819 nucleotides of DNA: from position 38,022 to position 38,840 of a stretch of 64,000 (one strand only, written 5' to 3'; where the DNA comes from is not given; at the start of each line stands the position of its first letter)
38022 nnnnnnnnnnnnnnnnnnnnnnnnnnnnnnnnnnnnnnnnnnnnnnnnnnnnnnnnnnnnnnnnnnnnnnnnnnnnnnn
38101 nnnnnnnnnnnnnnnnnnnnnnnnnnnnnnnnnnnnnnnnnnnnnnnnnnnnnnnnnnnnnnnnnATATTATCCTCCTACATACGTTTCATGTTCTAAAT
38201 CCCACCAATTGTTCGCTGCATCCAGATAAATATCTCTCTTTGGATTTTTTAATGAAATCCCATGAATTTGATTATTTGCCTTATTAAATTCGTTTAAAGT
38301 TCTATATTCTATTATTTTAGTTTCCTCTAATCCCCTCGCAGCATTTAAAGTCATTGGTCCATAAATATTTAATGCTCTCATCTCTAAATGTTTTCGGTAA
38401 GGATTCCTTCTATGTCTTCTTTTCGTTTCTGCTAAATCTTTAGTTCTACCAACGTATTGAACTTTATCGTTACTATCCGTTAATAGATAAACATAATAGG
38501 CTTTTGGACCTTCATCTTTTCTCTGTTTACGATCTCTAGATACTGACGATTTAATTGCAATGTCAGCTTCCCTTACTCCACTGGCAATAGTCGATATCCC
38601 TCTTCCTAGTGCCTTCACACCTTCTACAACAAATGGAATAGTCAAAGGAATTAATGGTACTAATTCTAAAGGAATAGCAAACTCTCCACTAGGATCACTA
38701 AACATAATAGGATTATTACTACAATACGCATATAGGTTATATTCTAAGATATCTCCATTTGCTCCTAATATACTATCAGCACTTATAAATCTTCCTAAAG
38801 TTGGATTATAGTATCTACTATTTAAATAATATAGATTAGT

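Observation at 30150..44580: Rhs/YD-repeat polymorphic toxin locus: GIY-YIG nuclease-tipped WapA-like toxin with immunity gene and a 9-kb orphan toxin/immunity array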

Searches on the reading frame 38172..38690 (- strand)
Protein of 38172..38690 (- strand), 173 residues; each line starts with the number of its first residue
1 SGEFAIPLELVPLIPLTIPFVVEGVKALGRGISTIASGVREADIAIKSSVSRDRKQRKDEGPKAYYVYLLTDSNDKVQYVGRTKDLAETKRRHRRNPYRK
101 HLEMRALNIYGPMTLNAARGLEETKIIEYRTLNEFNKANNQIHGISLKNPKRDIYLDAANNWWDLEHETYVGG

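Call 5: search_protein_families(library=pfam, proteins=[window:38172-38678:-], max_evalue=10)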
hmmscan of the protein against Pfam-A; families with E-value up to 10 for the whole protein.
seq(169 aa): 1 family
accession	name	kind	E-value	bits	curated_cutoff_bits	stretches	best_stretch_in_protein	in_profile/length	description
PF01541.30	GIY-YIG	-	5.3e-05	23.9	22.6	1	61-111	2-49/78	GIY-YIG catalytic domain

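Call 9: search_solved_structures(query=window:38172-38678:-, max_evalue=10, show_alignments=3)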
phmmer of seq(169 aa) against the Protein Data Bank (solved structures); distinct sequences matched with E-value up to 10: 2.
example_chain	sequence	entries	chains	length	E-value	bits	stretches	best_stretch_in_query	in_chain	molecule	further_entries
8q01_b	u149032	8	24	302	0.34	14.2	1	101-163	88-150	Adaptor protein | Putative neck protein | Neck protein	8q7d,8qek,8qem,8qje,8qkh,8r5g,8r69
6ywe_G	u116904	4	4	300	0.35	14.1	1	5-100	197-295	RIBOSOMAL_L9 domain-containing protein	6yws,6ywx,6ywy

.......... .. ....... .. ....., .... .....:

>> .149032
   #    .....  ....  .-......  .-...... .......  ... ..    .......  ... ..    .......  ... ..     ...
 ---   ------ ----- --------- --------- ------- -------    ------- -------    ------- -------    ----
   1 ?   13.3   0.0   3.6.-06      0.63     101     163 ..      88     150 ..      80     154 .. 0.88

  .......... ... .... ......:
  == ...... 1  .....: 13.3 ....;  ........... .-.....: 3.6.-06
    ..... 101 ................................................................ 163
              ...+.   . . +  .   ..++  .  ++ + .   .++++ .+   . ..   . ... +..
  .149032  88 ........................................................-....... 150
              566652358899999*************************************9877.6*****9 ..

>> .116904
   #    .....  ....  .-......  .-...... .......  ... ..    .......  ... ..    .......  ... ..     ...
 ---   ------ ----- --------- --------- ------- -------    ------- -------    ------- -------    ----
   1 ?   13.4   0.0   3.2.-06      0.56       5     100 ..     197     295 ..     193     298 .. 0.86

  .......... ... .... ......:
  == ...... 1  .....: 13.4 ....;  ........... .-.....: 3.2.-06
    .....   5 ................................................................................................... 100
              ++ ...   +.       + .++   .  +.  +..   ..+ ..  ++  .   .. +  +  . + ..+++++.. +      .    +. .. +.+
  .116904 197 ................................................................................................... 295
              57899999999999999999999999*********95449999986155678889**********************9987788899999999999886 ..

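Call 10: find_homologous_proteins(query=window:38172-38690:-, max_evalue=0.001)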
Query seq(173 aa) (173 aa): 1 proteins with E <= 0.001 among 75 candidates.
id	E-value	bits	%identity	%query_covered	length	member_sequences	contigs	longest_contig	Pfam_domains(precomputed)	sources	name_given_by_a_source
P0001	1.1e-38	151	51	88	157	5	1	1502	-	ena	-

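Call 16: find_encoding_contigs(protein=P0001, flank=5000, max_places=4)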
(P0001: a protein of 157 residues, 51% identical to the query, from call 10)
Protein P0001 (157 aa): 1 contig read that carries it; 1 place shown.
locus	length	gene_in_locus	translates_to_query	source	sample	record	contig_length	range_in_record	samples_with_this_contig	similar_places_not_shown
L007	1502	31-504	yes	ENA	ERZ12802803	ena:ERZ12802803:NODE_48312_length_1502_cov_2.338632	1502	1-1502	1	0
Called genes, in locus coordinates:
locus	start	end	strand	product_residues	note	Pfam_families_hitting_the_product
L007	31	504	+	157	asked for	-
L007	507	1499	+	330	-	-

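Call 26: search_protein_representatives(alignment_id=A1)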
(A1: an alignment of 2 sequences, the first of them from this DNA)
Query: 2 sequences, 159 profile positions. Proteins with E-value up to 0.001 (for the whole library): 398; up to 1e-10: 202; up to 1e-30: 2. The best 150 are listed.
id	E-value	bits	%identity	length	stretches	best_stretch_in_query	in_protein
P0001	1.3e-91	320.7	-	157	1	1-159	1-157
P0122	4.3e-47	176.0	-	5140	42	44-78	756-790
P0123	7.8e-27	110.2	-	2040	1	27-159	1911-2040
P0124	2.4e-25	105.3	-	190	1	31-149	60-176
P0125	3.6e-25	104.8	-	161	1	30-159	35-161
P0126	2.0e-24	102.3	-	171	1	30-146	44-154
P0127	4.1e-24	101.3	-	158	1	36-148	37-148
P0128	7.5e-24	100.5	-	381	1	15-150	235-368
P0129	7.5e-24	100.5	-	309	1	28-159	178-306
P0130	9.4e-24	100.1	-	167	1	26-152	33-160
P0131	1.0e-23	100.0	-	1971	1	23-159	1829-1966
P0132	5.9e-23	97.5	-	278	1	44-146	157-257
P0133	6.1e-23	97.5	-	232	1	41-149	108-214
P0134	8.4e-23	97.0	-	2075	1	32-158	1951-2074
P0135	3.2e-22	95.2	-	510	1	15-145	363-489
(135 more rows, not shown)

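Call 27: predict_structure(alignment_id=A1)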
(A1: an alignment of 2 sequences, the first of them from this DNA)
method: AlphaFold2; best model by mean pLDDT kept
length: 151 residues; sequences in the alignment: 2
mean_pLDDT: 65.8   pTM: 0.62
mean pLDDT of the five models: 65.8, 62.9, 56.6, 52.9, 51.2
residues with pLDDT >= 90: 0; 70-90: 80; 50-70: 33; < 50: 38
segments of 3 or more residues with pLDDT < 50: 1-36
pLDDT, mean of each block of 10 residues (from residue 1): 37 43 43 50 84 79 83 75 71 86 75 57 62 79 67 35
secondary structure, 60 per line:
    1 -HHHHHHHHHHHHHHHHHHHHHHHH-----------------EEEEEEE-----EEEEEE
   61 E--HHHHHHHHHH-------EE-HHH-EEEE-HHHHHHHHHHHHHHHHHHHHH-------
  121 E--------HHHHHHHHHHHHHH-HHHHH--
elements in order: H2-25 E43-49 E55-61 H64-73 E88-91 H93-113 H130-143 H145-149

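Call 33: fold_search(model_id=the predicted structure, library=pdb)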
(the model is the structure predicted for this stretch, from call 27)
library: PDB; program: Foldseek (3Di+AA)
matches with E <= 10: 99; with E <= 0.001: 0
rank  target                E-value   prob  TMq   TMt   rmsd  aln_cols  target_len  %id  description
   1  1yd6_C                3.4e-01  0.92  0.37  0.58   4.2        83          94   20  Crystal structure of the GIY-YIG N-terminal endonuclease domain of UvrC from Bacillus caldotenax (released 2005-03-01)
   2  1yd6_D                5.4e-01  0.30  0.27  0.39   7.5        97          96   18  Crystal structure of the GIY-YIG N-terminal endonuclease domain of UvrC from Bacillus caldotenax (released 2005-03-01)
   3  1yd6_B                7.4e-01  0.28  0.28  0.42   6.5        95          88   18  Crystal structure of the GIY-YIG N-terminal endonuclease domain of UvrC from Bacillus caldotenax (released 2005-03-01)
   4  1yd5                  8.3e-01  0.63  0.35  0.56   5.2        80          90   22  Crystal structure of the GIY-YIG N-terminal endonuclease domain of UvrC from Thermotoga maritima: Point mutant N88A boun (released 2005-03-01)
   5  1ycz                  1.0e+00  0.47  0.34  0.53   5.4        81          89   25  Crystal structure of the GIY-YIG N-terminal endonuclease domain of UvrC from Thermotoga maritima (released 2005-03-01)
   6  7fh4_A                1.0e+00  0.03  0.15  0.15  17.2       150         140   11  Chlorovirus PBCV-1 bi-functional dCMP/dCTP deaminase bi-DCD (released 2022-07-06)
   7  1yd4                  1.2e+00  0.54  0.35  0.56   5.2        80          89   21  Crystal structure of the GIY-YIG N-terminal endonuclease domain of UvrC from Thermotoga maritima: Point mutant Y29F boun (released 2005-03-01)
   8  9oac_Ca               1.2e+00  0.21  0.23  0.42   8.5        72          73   15  C5 reconstruction of the thermophilic bacteriophage P74-26 Portal Vertex (released 2026-01-28)
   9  1yd6_A                1.4e+00  0.44  0.36  0.54   5.5        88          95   19  Crystal structure of the GIY-YIG N-terminal endonuclease domain of UvrC from Bacillus caldotenax (released 2005-03-01)
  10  2lwf_MODEL_1_A        1.7e+00  0.12  0.30  0.36  13.2       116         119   17  Structure of N-terminal domain of a plant Grx (released 2013-05-22)
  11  1yd2                  2.1e+00  0.35  0.35  0.55   5.2        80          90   21  Crystal structure of the GIY-YIG N-terminal endonuclease domain of UvrC from Thermotoga maritima: Point mutant Y19F boun (released 2005-03-01)
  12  1yd3                  2.1e+00  0.35  0.35  0.55   5.2        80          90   22  Crystal structure of the GIY-YIG N-terminal endonuclease domain of UvrC from Thermotoga maritima: Point mutant Y43F boun (released 2005-03-01)
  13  2w3h_A                2.1e+00  0.12  0.13  0.13   5.6        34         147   24  Cyanide bound structure of the first GAF domain of Mycobacterium tuberculosis DosS (released 2009-03-10)
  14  2w3d_B                2.5e+00  0.10  0.13  0.13   5.5        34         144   24  Structure of the first GAF domain of Mycobacterium tuberculosis DosS (released 2009-03-10)
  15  8zbn_A                2.5e+00  0.02  0.17  0.06  15.3       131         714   10  Mouse MYH6 R404Q left ventricle ATM complex (released 2025-01-29)
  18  3dec                  3.0e+00  0.08  0.13  0.02   3.9        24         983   33  Crystal structure of a glycosyl hydrolases family 2 protein from Bacteroides thetaiotaomicron (released 2008-06-17)
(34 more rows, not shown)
